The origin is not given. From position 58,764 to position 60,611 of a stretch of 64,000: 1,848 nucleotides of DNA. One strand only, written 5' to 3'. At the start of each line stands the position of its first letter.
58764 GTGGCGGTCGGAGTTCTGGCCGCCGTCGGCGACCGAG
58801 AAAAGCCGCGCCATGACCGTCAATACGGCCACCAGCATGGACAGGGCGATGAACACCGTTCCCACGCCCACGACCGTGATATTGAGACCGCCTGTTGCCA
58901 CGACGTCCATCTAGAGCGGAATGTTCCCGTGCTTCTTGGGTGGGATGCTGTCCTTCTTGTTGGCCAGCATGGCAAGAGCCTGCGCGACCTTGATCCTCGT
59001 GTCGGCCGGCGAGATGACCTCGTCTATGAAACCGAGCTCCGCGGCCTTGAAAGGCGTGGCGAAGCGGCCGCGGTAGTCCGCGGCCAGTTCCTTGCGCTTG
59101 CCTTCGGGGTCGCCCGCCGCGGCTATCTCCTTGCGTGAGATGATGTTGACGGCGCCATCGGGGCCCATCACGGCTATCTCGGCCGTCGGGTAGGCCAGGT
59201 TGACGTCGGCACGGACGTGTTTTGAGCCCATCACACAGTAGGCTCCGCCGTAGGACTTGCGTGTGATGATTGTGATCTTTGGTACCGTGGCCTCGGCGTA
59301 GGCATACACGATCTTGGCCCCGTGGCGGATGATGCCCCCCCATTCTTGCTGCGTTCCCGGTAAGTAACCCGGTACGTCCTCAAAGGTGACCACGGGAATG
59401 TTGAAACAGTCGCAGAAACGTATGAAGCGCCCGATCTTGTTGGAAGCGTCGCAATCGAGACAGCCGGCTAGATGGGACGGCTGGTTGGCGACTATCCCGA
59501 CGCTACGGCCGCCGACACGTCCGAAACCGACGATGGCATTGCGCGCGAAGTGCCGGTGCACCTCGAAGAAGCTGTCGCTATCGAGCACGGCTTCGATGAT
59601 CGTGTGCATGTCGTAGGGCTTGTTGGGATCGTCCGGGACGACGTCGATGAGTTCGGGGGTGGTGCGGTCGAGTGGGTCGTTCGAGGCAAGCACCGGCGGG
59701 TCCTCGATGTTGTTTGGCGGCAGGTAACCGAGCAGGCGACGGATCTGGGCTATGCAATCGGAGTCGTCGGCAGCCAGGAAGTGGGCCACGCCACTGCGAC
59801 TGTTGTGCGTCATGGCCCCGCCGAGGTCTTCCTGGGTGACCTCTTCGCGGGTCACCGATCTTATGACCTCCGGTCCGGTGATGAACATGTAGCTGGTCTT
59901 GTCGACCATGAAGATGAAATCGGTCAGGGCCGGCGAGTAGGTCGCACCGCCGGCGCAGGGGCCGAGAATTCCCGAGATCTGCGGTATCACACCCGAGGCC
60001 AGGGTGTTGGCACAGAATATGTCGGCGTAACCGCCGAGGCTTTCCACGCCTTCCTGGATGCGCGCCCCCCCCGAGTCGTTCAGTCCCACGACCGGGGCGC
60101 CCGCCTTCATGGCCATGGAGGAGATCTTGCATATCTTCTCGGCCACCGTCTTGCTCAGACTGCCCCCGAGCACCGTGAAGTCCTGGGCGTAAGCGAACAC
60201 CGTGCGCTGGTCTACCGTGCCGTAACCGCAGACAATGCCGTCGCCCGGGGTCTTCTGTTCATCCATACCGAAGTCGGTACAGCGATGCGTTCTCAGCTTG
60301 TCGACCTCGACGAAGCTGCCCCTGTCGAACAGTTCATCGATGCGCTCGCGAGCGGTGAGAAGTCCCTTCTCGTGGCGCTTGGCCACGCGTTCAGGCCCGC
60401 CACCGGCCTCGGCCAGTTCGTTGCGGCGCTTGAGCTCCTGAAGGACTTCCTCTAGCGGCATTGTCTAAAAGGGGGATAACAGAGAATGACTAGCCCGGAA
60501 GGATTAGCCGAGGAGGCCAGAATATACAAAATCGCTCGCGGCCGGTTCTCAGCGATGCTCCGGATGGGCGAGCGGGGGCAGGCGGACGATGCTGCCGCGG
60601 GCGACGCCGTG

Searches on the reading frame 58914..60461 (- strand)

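Call 69: search_protein_families(library=pfam, proteins=[window:58914-60461:-], max_evalue=0.00001)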
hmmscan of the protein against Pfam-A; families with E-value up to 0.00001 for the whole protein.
window:58914-60461:- (516 aa): 2 families
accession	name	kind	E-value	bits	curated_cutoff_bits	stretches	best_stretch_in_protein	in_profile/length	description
PF01039.27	Carboxyl_trans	-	6.7e-194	645.5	22.3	1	29-514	2-493/493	Carboxyl transferase domain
PF03255.19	ACCA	-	8.6e-10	38.7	23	1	333-445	126-234/310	Acetyl co-enzyme A carboxylase carboxyltransferase-like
